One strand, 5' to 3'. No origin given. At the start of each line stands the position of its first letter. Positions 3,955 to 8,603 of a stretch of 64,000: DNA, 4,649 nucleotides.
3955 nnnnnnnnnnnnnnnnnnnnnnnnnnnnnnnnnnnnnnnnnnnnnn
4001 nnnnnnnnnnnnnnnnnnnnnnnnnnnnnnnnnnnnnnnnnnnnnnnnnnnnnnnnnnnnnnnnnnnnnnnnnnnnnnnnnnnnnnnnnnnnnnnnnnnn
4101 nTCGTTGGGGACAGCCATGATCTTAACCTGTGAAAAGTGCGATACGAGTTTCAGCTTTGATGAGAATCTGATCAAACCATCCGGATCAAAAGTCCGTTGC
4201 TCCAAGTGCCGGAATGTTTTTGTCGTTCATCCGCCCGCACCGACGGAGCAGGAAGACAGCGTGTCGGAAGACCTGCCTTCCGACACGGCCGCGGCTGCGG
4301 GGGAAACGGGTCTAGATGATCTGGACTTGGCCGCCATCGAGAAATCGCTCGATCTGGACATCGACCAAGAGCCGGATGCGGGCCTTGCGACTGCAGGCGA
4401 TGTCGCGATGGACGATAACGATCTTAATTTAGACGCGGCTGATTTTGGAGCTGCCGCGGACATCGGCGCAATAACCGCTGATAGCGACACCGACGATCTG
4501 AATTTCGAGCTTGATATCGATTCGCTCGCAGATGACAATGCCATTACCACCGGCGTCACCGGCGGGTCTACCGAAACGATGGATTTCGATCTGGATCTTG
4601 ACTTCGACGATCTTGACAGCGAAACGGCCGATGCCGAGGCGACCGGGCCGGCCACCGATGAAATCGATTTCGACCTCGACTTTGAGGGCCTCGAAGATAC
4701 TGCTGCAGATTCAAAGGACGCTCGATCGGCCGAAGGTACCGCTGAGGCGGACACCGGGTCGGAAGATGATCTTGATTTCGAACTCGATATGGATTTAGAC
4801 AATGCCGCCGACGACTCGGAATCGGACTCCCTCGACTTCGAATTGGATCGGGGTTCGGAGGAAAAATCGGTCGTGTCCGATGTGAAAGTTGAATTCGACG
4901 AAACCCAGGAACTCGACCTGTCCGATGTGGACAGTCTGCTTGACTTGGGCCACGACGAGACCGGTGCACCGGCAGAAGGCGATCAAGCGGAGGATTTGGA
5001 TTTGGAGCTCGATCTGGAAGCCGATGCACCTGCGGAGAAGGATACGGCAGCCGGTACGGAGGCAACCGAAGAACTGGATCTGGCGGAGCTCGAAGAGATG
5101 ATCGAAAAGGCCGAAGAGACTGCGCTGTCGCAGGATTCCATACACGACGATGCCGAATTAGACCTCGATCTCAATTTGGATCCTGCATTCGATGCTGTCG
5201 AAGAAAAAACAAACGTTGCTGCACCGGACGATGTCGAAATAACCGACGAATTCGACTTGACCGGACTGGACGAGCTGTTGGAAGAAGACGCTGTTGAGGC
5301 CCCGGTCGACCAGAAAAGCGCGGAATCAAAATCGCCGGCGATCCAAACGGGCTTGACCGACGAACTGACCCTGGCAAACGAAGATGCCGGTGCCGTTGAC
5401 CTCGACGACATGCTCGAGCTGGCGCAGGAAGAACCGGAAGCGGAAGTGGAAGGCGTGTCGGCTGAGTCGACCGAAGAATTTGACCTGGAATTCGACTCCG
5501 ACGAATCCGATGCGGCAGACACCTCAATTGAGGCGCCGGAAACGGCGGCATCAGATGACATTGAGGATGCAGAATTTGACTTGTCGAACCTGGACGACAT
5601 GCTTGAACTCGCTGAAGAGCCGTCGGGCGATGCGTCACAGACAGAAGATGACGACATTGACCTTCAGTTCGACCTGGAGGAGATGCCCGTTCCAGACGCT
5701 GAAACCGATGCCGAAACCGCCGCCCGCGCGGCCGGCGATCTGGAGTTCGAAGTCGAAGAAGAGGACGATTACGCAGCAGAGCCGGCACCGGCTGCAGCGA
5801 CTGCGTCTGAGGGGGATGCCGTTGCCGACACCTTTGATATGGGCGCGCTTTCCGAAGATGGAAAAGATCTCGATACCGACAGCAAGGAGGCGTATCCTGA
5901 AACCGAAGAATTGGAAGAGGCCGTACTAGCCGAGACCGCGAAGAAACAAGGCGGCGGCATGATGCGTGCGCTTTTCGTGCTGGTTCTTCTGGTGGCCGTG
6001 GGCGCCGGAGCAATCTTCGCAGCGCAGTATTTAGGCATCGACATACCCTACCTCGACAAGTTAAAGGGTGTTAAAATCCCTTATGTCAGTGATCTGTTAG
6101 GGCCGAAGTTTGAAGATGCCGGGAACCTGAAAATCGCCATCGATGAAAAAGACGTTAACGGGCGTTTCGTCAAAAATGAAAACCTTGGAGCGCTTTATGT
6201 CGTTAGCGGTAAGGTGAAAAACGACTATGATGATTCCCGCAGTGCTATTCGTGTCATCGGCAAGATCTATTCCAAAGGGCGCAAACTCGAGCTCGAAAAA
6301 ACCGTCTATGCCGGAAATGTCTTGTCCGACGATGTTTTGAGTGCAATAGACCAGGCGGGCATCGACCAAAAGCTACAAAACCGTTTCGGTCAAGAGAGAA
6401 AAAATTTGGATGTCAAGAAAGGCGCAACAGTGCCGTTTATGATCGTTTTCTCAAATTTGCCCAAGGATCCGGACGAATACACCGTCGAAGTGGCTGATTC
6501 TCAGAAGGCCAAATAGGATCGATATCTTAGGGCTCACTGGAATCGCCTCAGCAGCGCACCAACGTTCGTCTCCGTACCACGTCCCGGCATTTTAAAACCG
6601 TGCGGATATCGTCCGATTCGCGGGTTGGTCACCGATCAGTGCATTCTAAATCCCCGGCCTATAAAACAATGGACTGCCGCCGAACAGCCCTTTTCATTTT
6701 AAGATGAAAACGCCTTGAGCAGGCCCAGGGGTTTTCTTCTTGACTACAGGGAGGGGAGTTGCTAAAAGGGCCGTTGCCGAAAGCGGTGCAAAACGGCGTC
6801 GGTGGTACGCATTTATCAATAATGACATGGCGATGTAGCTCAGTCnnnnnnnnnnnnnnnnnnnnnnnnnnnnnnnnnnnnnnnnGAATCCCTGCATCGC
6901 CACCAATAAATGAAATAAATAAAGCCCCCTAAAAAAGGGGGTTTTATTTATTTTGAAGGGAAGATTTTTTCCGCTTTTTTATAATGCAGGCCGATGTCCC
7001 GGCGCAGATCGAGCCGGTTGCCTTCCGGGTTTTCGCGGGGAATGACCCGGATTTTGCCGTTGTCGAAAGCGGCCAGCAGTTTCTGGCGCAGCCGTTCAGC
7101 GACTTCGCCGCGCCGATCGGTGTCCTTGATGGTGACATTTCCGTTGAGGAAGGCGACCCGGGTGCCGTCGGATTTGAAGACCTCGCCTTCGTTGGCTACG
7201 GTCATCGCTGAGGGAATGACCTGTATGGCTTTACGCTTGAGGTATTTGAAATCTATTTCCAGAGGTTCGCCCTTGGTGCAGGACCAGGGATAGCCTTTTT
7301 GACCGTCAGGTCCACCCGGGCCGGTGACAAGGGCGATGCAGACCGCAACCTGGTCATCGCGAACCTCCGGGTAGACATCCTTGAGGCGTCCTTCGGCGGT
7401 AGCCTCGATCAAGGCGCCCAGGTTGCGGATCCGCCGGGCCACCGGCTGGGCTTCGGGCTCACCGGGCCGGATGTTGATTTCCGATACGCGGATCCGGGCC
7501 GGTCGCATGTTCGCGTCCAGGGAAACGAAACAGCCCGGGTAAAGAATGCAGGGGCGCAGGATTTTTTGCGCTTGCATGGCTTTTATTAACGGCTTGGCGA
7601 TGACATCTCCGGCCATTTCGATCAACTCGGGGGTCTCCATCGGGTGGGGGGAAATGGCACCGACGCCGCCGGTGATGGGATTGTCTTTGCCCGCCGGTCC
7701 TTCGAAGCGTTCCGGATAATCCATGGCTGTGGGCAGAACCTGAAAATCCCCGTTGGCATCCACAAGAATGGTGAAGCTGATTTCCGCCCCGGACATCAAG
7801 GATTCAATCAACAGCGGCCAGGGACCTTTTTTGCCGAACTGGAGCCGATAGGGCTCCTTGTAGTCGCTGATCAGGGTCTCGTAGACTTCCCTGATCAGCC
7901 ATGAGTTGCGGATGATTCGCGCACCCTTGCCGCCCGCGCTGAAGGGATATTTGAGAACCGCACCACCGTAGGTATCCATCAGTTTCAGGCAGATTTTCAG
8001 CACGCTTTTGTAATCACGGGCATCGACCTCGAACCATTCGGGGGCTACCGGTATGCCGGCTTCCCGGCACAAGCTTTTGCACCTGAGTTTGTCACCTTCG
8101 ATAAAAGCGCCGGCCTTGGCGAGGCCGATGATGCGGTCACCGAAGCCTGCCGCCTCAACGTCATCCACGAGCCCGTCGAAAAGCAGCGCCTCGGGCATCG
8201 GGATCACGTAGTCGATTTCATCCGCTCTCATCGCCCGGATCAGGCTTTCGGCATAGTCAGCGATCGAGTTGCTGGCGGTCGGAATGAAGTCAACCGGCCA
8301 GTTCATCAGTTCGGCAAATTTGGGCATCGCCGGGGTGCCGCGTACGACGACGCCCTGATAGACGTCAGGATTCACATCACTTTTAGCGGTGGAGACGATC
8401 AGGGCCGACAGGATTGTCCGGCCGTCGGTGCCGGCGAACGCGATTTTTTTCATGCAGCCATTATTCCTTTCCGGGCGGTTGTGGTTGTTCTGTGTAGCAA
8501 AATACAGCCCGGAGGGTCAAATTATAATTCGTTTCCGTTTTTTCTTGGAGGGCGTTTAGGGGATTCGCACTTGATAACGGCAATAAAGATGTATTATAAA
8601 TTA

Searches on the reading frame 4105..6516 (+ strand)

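Call 29: search_protein_families(library=pfam, proteins=[window:4105-6516:+], max_evalue=0.00001)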
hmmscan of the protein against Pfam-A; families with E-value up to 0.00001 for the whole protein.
window:4105-6516:+ (803 aa): 3 families
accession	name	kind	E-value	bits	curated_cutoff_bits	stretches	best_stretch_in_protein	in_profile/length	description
PF13717.11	Zn_ribbon_4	-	2.7e-13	50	30.3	1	5-39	1-35/36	zinc-ribbon domain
PF13719.11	Zn_ribbon_5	-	6.6e-12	45.4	29.3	1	5-41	1-37/37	zinc-ribbon domain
PF11906.13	DUF3426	-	1.9e-06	28.5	27.7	1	624-796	2-147/147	Protein of unknown function (DUF3426)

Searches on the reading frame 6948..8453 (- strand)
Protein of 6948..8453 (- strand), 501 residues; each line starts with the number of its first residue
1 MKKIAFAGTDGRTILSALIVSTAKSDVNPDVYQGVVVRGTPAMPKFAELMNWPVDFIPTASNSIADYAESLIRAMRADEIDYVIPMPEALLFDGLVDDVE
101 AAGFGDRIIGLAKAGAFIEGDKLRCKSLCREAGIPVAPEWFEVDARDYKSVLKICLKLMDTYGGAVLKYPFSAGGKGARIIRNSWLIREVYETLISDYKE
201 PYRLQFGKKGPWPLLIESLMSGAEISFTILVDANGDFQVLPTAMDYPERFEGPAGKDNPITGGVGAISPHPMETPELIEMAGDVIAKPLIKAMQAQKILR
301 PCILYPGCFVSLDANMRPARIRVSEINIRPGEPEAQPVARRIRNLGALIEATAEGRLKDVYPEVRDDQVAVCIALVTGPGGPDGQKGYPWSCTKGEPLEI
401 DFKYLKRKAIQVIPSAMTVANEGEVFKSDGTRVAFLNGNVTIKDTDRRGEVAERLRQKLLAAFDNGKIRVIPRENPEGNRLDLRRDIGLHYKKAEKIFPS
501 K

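Call 29: search_protein_families(library=pfam, proteins=[window:6948-8453:-], max_evalue=0.00001)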
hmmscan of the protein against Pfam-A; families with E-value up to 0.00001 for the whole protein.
window:6948-8453:- (501 aa): 1 family
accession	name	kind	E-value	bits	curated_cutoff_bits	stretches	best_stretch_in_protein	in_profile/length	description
PF01071.24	GARS_A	-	5.6e-21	75.7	27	1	121-335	2-194/194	Phosphoribosylglycinamide synthetase, ATP-grasp (A) domain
